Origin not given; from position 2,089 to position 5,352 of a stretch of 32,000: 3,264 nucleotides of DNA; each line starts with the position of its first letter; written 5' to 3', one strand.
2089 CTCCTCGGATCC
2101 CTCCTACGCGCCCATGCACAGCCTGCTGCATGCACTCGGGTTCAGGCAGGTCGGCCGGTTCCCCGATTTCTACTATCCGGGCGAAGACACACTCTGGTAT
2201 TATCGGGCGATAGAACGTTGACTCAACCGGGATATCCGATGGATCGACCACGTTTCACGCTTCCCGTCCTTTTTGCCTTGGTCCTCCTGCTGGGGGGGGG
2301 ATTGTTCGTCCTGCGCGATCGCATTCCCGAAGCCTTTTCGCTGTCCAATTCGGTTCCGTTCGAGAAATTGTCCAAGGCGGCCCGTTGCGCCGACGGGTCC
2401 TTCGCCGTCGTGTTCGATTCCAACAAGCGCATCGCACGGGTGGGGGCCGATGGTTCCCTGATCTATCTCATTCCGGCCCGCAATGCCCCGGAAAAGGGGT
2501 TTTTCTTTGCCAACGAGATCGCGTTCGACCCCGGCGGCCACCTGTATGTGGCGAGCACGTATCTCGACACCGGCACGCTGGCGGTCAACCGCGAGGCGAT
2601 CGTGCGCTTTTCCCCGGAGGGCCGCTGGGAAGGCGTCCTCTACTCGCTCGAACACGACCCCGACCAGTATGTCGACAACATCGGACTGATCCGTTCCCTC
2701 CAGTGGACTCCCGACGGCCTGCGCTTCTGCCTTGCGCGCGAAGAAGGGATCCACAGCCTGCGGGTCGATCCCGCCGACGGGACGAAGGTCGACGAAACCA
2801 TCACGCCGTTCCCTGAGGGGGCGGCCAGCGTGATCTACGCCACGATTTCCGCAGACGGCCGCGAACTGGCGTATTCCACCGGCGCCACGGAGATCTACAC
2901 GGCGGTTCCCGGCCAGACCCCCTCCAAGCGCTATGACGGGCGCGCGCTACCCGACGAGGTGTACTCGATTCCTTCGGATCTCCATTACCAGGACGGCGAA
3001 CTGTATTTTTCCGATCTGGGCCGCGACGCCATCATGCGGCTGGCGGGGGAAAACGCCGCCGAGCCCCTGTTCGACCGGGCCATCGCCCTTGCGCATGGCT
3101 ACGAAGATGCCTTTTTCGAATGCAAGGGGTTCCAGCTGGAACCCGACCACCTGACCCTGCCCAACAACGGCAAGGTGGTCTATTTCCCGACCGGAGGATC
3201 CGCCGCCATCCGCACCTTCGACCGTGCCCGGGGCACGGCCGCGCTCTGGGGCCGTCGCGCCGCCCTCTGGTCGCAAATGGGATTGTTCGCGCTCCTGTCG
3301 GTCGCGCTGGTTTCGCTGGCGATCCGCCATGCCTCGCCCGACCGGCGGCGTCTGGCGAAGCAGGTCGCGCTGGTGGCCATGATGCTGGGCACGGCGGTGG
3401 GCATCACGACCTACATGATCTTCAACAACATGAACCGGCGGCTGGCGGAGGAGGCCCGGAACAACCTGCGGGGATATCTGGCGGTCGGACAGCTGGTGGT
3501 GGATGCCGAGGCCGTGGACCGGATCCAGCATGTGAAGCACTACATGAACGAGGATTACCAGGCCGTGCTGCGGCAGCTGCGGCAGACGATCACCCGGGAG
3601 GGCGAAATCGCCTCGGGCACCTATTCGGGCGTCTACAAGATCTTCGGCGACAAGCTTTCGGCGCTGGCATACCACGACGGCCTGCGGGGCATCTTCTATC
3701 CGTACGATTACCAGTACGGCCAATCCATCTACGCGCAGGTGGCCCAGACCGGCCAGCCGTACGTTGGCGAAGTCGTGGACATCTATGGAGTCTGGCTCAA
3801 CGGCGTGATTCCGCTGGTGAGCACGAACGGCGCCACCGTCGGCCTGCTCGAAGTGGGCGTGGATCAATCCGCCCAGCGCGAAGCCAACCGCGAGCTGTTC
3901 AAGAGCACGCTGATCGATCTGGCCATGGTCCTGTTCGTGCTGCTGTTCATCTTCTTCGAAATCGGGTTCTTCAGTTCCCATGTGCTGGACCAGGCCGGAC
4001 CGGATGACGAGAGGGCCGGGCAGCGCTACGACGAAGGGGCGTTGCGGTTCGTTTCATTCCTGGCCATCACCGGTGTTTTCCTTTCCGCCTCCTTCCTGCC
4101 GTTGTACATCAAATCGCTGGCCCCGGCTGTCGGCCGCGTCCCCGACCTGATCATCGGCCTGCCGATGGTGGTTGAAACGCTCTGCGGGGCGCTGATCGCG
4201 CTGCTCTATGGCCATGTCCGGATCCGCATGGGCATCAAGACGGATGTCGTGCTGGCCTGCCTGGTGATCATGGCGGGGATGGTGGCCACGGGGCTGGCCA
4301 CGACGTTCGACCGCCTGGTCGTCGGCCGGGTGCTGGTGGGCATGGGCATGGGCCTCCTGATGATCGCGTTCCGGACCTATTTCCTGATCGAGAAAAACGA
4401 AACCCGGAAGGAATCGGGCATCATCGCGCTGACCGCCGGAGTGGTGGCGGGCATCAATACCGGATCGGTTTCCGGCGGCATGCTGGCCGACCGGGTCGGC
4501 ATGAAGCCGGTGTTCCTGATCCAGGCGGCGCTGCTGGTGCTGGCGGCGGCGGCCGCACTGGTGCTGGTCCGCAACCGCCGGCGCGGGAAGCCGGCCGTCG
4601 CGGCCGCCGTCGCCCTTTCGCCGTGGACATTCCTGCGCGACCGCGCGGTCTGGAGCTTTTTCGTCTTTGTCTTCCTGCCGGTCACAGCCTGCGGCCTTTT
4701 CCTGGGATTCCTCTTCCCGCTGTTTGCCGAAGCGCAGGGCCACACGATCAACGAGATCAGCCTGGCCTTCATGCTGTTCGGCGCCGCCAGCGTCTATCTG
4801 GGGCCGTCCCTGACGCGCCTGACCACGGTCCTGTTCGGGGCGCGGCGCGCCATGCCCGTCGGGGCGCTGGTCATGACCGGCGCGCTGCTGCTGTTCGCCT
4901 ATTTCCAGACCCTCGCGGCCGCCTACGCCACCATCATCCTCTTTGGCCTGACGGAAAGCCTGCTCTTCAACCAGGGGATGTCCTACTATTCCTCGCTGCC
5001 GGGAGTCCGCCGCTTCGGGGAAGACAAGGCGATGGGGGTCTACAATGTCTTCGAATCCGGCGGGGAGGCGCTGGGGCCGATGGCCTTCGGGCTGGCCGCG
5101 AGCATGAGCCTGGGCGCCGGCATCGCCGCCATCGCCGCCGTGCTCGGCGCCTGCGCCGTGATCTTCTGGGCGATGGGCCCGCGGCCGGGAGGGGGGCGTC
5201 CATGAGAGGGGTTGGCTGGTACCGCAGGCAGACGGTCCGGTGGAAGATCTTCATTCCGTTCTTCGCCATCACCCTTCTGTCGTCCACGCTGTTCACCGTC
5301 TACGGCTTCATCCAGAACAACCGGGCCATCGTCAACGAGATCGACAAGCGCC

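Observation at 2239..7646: Sensor-fused MFS transporter translationally coupled to a partner-switching module that has no sigma factor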

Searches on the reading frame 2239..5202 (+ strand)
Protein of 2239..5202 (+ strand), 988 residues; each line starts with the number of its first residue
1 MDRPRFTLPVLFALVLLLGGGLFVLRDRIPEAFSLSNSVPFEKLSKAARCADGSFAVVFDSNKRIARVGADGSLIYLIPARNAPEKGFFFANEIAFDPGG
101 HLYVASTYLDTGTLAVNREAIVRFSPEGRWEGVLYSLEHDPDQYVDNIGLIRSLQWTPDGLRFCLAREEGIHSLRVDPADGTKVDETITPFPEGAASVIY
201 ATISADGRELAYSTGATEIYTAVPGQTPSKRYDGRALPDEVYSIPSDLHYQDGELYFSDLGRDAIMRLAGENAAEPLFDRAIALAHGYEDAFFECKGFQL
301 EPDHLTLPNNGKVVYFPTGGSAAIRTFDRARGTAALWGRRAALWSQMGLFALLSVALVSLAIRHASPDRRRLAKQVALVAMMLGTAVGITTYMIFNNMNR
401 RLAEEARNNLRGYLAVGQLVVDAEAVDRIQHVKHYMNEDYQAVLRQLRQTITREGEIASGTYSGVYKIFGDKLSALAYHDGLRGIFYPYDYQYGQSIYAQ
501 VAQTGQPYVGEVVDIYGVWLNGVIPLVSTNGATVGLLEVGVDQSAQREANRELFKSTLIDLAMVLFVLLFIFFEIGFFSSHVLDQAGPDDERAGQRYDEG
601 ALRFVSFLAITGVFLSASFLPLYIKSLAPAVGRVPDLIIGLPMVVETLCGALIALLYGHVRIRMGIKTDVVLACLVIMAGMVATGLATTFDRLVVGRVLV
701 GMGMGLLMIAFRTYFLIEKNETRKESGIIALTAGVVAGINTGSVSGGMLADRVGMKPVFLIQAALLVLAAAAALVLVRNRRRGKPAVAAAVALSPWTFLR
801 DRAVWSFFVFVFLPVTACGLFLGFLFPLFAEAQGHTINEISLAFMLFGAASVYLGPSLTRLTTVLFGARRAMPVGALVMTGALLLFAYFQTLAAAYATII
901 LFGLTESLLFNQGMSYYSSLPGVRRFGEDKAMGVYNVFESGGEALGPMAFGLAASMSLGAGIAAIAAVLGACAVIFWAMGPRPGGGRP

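Call 11: search_protein_families(library=pfam, proteins=[window:2239-5202:+], max_evalue=0.01)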
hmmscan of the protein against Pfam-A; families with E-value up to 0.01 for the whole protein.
window:2239-5202:+ (988 aa): 3 families
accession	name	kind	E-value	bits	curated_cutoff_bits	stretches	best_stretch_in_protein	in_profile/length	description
PF07690.21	MFS_1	-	1.7e-25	90.1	33.4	1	604-947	3-347/347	Major Facilitator Superfamily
PF17202.10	sCache_3_3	-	0.004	17.9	28.8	0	494-548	48-102/107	Single cache domain 3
PF17203.10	sCache_3_2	-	0.005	17.4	28.4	0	492-552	73-137/140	Single cache domain 3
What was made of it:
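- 4009..5175 (+): 12-TM MFS domain of DHA1 (drug/amine:H+ antiporter) type (residues 591-979). Pfam MFS_1 full-length match, E 1.7e-25 (call 11).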

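Call 16: find_homologous_proteins(query=window:2239-5202:+, max_evalue=0.00001)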
Query window:2239-5202:+ (988 aa): 61 proteins with E <= 0.00001 among 8000 candidates.
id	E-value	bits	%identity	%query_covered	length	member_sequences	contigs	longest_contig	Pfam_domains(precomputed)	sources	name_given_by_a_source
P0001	0.0e+0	2195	100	100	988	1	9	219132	PF07690.22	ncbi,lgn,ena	-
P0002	0.0e+0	1810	82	100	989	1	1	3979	PF07690.22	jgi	jgi:predicted MFS family arabinose efflux permease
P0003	0.0e+0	1797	82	100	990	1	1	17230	PF07690.22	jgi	jgi:predicted MFS family arabinose efflux permease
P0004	0.0e+0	1794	81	100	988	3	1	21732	PF07690.22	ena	-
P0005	0.0e+0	1776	81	100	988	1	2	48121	PF07690.22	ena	-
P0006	0.0e+0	1758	81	100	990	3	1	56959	PF07690.22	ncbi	ncbi:MAG: MFS transporter [Kiritimatiellia bacterium]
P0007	0.0e+0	1751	80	100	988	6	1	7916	PF07690.22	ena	-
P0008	0.0e+0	1740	80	100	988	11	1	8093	PF07690.22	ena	-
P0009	0.0e+0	1739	80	100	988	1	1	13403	PF07690.22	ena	-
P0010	0.0e+0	1733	79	100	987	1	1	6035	PF07690.22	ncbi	-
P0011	0.0e+0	1731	79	100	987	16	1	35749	PF07690.22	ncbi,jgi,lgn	jgi:predicted MFS family arabinose efflux permease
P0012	0.0e+0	1729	79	100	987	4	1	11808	PF07690.22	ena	-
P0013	0.0e+0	1728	79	100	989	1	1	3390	PF07690.22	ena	-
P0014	0.0e+0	1725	80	100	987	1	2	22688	PF07690.22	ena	-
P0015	0.0e+0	1725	79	100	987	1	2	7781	PF07690.22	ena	-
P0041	0.0e+0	1455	66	97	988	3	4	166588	PF07690.22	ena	-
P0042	0.0e+0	1418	66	98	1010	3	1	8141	PF07690.22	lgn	-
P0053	0.0e+0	1232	57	100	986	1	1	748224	PF06779.21,PF07690.22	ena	-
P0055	0.0e+0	1227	57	100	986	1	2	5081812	PF06779.21,PF07690.22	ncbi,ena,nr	nr:MFS transporter [uncultured Desulfobulbus sp.]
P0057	0.0e+0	1040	51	98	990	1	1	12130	PF07690.22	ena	-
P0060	1.1e-292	992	50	97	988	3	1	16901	PF07690.22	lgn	-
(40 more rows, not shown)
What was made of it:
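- Checked: 57 of 61 homolog clusters are full length (985-1010 aa) at 50-100% identity (call 16).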

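Call 17: find_encoding_contigs(protein=P0055, flank=10000, max_places=2)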
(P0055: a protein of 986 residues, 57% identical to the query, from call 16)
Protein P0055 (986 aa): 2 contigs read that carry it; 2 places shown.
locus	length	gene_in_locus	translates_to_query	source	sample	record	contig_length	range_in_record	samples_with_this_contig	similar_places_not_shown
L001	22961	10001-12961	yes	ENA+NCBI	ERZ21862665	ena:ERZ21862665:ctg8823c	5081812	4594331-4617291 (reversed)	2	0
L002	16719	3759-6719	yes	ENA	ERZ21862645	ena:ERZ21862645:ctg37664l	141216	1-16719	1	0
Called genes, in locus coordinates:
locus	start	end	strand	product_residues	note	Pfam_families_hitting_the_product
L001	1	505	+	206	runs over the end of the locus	PF02570:CbiC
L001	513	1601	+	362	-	PF01888:CbiD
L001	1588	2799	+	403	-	PF00590:TP_methylase, PF01135:PCMT (weak)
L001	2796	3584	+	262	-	PF00590:TP_methylase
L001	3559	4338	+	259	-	PF00590:TP_methylase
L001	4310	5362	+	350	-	PF11760:CbiG_N, PF01890:CbiG_C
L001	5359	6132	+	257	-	PF00590:TP_methylase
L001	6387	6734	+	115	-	PF07883:Cupin_2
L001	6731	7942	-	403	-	PF00083:Sugar_tr (weak), PF05977:MFS_3, PF07690:MFS_1, PF12832:MFS_1_like (faint), PF07690:MFS_1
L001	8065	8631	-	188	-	PF02525:Flavodoxin_2, PF03358:FMN_red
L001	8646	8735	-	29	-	-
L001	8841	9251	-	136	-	PF13581:HATPase_c_2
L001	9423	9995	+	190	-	PF00583:Acetyltransf_1, PF13508:Acetyltransf_7 (weak)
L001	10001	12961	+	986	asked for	PF07690:MFS_1, PF06779:MFS_4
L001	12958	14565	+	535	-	PF07228:SpoIIE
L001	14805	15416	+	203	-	PF12790:T6SS-SciN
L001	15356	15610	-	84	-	-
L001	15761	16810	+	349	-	PF05936:T6SS_VasE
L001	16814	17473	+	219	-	PF09850:DotU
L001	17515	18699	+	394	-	PF14331:IcmF-related_N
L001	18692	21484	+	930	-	PF05036:SPOR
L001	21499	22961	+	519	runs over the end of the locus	PF06812:ImpA_N, PF16989:T6SS_VasJ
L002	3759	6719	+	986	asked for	PF07690:MFS_1, PF06779:MFS_4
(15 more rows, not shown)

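Call 18: find_encoding_contigs(protein=P0001, flank=10000, max_places=3)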
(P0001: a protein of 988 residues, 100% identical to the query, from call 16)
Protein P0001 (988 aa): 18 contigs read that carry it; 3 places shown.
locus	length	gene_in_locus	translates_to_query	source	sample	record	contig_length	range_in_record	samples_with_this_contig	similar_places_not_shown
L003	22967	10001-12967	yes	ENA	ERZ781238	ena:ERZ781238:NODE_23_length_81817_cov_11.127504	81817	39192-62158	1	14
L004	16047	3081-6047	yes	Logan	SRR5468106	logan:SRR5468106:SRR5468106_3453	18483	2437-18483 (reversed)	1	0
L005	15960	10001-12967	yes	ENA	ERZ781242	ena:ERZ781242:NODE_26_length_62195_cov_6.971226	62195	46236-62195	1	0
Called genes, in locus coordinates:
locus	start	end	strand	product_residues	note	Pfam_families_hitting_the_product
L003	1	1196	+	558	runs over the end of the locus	PF07969:Amidohydro_3, PF01979:Amidohydro_1 (faint)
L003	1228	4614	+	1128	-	PF17757:UvrB_inter, PF02559:CarD_TRCF_RID, PF00270:DEAD, PF04851:ResIII, PF00271:Helicase_C, PF03461:TRCF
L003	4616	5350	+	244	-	PF27507:DjlA_TM (weak), PF05099:TerB, PF00226:DnaJ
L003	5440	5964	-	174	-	PF00881:Nitroreductase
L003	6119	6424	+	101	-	PF02686:GatC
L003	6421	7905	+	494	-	PF01425:Amidase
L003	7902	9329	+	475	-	PF02934:GatB_N, PF02637:GatB_Yqey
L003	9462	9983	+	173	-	PF00583:Acetyltransf_1, PF13508:Acetyltransf_7 (weak)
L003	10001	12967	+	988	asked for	PF07690:MFS_1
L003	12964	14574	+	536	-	PF07228:SpoIIE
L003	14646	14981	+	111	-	PF01740:STAS, PF13466:STAS_2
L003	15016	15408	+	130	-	PF13581:HATPase_c_2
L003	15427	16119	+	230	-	PF03306:AAL_decarboxy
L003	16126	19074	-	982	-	PF00005:ABC_tran, PF01061:ABC2_membrane, PF12698:ABC2_membrane_3 (weak)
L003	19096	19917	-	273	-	-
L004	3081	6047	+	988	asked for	PF07690:MFS_1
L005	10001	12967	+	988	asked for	PF07690:MFS_1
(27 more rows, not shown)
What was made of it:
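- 57 full-length homolog clusters from independent assemblies (call 16), and the identical protein on 18 contigs (call 18).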

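Call 19: find_encoding_contigs(protein=P0053, flank=10000, max_places=1)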
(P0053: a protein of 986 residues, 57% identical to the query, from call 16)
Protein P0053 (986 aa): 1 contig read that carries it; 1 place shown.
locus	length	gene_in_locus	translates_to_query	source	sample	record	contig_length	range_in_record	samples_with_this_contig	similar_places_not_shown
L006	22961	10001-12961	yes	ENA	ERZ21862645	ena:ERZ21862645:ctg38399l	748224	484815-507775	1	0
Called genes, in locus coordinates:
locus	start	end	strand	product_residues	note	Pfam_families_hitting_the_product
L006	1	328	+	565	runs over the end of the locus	PF07885:Ion_trans_2, PF02254:TrkA_N, PF02080:TrkA_C, PF02254:TrkA_N, PF02080:TrkA_C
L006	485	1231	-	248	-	PF01058:Oxidored_q6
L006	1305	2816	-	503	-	PF00346:Complex1_49kDa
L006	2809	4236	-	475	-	PF00361:Proton_antipo_M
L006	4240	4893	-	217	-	-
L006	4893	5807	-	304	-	PF00146:NADHdh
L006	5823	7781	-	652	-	PF00361:Proton_antipo_M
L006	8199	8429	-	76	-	-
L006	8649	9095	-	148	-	PF13581:HATPase_c_2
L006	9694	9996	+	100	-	PF00583:Acetyltransf_1 (weak)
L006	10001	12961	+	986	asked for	PF07690:MFS_1, PF06779:MFS_4 (weak)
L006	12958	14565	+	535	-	PF07228:SpoIIE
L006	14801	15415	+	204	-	PF12790:T6SS-SciN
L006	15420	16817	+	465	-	PF05936:T6SS_VasE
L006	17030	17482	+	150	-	PF09850:DotU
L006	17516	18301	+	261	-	PF14331:IcmF-related_N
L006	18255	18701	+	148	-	PF14331:IcmF-related_N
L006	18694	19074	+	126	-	-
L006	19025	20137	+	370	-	-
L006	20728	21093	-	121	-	-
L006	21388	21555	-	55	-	-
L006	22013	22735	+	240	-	PF16989:T6SS_VasJ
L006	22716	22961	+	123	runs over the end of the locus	PF16989:T6SS_VasJ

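Call 20: find_encoding_contigs(protein=P0060, flank=10000, max_places=1)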
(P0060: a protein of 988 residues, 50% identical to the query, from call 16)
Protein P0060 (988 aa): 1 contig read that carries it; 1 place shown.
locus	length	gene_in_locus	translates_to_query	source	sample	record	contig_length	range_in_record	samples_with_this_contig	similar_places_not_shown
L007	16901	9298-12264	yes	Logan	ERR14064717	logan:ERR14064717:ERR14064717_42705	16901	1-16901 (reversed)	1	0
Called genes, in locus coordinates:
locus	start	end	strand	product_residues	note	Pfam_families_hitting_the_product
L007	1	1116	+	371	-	?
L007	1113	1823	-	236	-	PF09224:DUF1961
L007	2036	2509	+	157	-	PF13581:HATPase_c_2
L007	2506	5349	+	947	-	PF04392:ABC_sub_bind, PF13407:Peripla_BP_4 (faint), PF04392:ABC_sub_bind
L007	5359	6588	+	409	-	PF01740:STAS, PF13466:STAS_2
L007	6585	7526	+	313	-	PF02653:BPD_transp_2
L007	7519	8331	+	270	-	PF00005:ABC_tran, PF02463:SMC_N (faint), PF13304:AAA_21 (faint)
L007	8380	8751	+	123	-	PF01740:STAS, PF13466:STAS_2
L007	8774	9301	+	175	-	PF00583:Acetyltransf_1, PF13508:Acetyltransf_7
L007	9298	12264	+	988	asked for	PF07690:MFS_1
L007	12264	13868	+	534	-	PF07228:SpoIIE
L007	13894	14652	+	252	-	-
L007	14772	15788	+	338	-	PF01740:STAS, PF13466:STAS_2, PF05719:GPP34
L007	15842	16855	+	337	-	PF04392:ABC_sub_bind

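Call 21: find_encoding_contigs(protein=P0041, flank=10000, max_places=1)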
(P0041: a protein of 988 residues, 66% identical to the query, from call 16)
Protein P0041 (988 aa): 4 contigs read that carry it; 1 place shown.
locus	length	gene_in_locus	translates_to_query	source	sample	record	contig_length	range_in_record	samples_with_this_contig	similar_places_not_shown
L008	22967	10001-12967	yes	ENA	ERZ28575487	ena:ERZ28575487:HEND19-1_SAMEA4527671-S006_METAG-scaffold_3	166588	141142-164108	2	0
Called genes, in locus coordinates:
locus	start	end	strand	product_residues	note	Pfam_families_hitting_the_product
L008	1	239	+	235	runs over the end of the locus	PF02492:cobW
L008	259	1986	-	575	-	PF13231:PMT_2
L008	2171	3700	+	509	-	PF13231:PMT_2 (weak)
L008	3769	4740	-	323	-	PF01040:UbiA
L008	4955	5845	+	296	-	PF01522:Polysacc_deac_1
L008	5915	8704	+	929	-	PF02366:PMT, PF13231:PMT_2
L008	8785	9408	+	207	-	PF02660:G3P_acyltransf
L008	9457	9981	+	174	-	PF00583:Acetyltransf_1 (weak), PF13508:Acetyltransf_7 (weak)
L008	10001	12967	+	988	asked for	PF07690:MFS_1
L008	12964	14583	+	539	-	PF07228:SpoIIE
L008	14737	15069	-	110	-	PF03091:CutA1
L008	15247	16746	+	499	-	PF01384:PHO4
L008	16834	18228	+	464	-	PF00206:Lyase_1, PF10415:FumaraseC_C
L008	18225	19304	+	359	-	-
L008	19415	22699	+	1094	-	PF08448:PAS_4, PF13188:PAS_8 (faint), PF00989:PAS, PF08448:PAS_4, PF00512:HisKA, PF02518:HATPase_c, PF00072:Response_reg, PF01627:Hpt, +1 more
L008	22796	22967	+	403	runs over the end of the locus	PF02133:Transp_cyt_pur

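Call 22: find_encoding_contigs(protein=P0057, flank=10000, max_places=1)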
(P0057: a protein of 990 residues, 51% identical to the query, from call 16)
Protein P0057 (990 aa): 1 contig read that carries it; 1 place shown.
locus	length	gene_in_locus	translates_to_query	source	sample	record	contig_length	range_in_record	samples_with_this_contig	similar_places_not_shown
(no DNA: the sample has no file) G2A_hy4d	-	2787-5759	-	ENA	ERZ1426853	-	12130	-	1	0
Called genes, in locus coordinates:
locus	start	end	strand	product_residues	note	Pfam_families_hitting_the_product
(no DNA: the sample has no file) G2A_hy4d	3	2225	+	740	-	?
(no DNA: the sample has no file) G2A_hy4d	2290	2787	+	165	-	PF00583:Acetyltransf_1, PF13508:Acetyltransf_7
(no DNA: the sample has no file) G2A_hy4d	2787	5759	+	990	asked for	PF07690:MFS_1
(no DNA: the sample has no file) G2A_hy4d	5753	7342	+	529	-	PF07228:SpoIIE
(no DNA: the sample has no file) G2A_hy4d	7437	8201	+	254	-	-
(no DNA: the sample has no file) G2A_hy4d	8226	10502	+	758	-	PF06751:EutB, PF05985:EutC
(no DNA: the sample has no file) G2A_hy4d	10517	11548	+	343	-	PF01740:STAS, PF13466:STAS_2, PF05719:GPP34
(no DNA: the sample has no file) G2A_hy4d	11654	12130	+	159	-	?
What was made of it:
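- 5202..5205 (+): ATGA stop/start overlap between the fusion and the PP2C. Overlap or abutment is kept in L001, L006, L007, L008 and G2A (calls 17-22).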

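Call 28: find_related_loci(query=A1, collection=genome_contigs, flank=10000)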
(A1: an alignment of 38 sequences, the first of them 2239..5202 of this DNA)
Query A1 (988 aa) in genome_contigs; peptide patterns used: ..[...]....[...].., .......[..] (x = any residue, [..] = any of these).
47 stretches matched a pattern; 19 encode a relative of the query (tblastn E <= 1e-3); 19 distinct loci.
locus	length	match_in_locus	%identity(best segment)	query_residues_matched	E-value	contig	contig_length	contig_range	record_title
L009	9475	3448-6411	80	1-988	0e+0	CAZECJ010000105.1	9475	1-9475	MAG TPA_asm: uncultured Verrucomicrobiota bacterium isolate SRP192927_co1_293 genome assembly, contig: NODE_18077_length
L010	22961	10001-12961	80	1-988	0e+0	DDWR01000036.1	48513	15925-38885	MAG TPA_asm: Verrucomicrobia bacterium UBA2281 UBA2281_contig_2377, whole genome shotgun sequence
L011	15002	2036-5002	78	1-988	0e+0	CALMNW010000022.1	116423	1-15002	MAG TPA_asm: uncultured Verrucomicrobia bacterium isolate SRR8859111_bin.86_CONCOCT_v1.1_MAG genome assembly, contig: ER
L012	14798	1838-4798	79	1-988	0e+0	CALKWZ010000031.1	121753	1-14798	MAG TPA_asm: uncultured Verrucomicrobia bacterium isolate SRR3330206_bin.99_CONCOCT_v1.1_MAG genome assembly, contig: ER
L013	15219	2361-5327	79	1-988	0e+0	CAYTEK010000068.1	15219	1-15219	MAG TPA_asm: uncultured Verrucomicrobiota bacterium isolate SRP167436_co1_5 genome assembly, contig: NODE_6340_length_15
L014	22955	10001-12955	76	1-987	0e+0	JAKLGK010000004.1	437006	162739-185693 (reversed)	MAG: Verrucomicrobia bacterium isolate RA.bin38 RA.bin38_4, whole genome shotgun sequence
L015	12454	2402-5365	79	1-988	0e+0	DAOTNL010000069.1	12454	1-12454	MAG TPA_asm: Kiritimatiellia bacterium isolate AMR_MDS_2896 NODE_4861_length_12454_cov_5.333817, whole genome shotgun se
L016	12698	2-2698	81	91-988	0e+0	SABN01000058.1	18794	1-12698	MAG: Opitutia bacterium isolate INTA.CYC.094 contig-100_2359, whole genome shotgun sequence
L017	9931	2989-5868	71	26-984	0e+0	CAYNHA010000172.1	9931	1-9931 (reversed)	MAG TPA_asm: uncultured Verrucomicrobiota bacterium isolate binchicken_co229_252 genome assembly, contig: k141_61279, wh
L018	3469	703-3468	78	1-923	0e+0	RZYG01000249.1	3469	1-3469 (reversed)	MAG: Spartobacteria bacterium isolate INTA.AUR.007 contig-100_15647, whole genome shotgun sequence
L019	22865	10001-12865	70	26-979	0e+0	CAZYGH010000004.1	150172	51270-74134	MAG TPA_asm: uncultured Verrucomicrobiota bacterium isolate binchicken_co309_146 genome assembly, contig: NODE_35_length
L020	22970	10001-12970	81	1-988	0e+0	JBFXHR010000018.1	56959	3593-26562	MAG: Kiritimatiellia bacterium isolate CA_2019_TPIn_191 NODE_1802_length_56959_cov_6.386472_TPIn, whole genome shotgun s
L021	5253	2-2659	66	106-988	0e+0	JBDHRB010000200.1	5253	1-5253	MAG: Candidatus Competibacteraceae bacterium isolate AS-MESO-3CA.407 NODE_63459_length_5253_cov_2.409583, whole genome s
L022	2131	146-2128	78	1-661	0e+0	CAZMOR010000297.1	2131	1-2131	MAG TPA_asm: uncultured Verrucomicrobiota bacterium isolate binchicken_co229_56 genome assembly, contig: k141_1302535, w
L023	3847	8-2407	68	184-982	0e+0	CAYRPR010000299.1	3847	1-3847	MAG TPA_asm: uncultured Verrucomicrobiota bacterium isolate SRP193661_co1_204 genome assembly, contig: NODE_24510_length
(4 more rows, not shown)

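Call 33: search_protein_families(library=ncbifam, proteins=[window:2239-5202:+], max_evalue=0.01)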
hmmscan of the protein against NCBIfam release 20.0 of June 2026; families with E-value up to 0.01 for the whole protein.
window:2239-5202:+ (988 aa): 6 families
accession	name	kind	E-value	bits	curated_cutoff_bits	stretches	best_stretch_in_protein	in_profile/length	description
NF007372.0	PRK09874.1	equivalog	1.4e-10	40.8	571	1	607-780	24-196/408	multidrug efflux MFS transporter MdtG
TIGR00895.1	2A0115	subfamily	6.4e-06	25.3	418.55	1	646-770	60-186/398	aromatic acid/H+ symport family MFS transporter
TIGR00880.1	2_A_01_02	superfamily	0.0011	19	131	1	651-777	12-138/141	multidrug resistance protein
NF007077.0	PRK09528.1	subfamily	0.0026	16.3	429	1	641-782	267-409/421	galactoside permease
TIGR00711.1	efflux_EmrB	subfamily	0.0031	16.3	230.2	1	651-781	51-181/485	DHA2 family efflux MFS transporter permease subunit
TIGR00879.1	SP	subfamily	0.0068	15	237.8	1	647-714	109-179/510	sugar porter family MFS transporter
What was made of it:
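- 4009..5175 (+): Best partial NCBIfam hit is MdtG (call 33).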
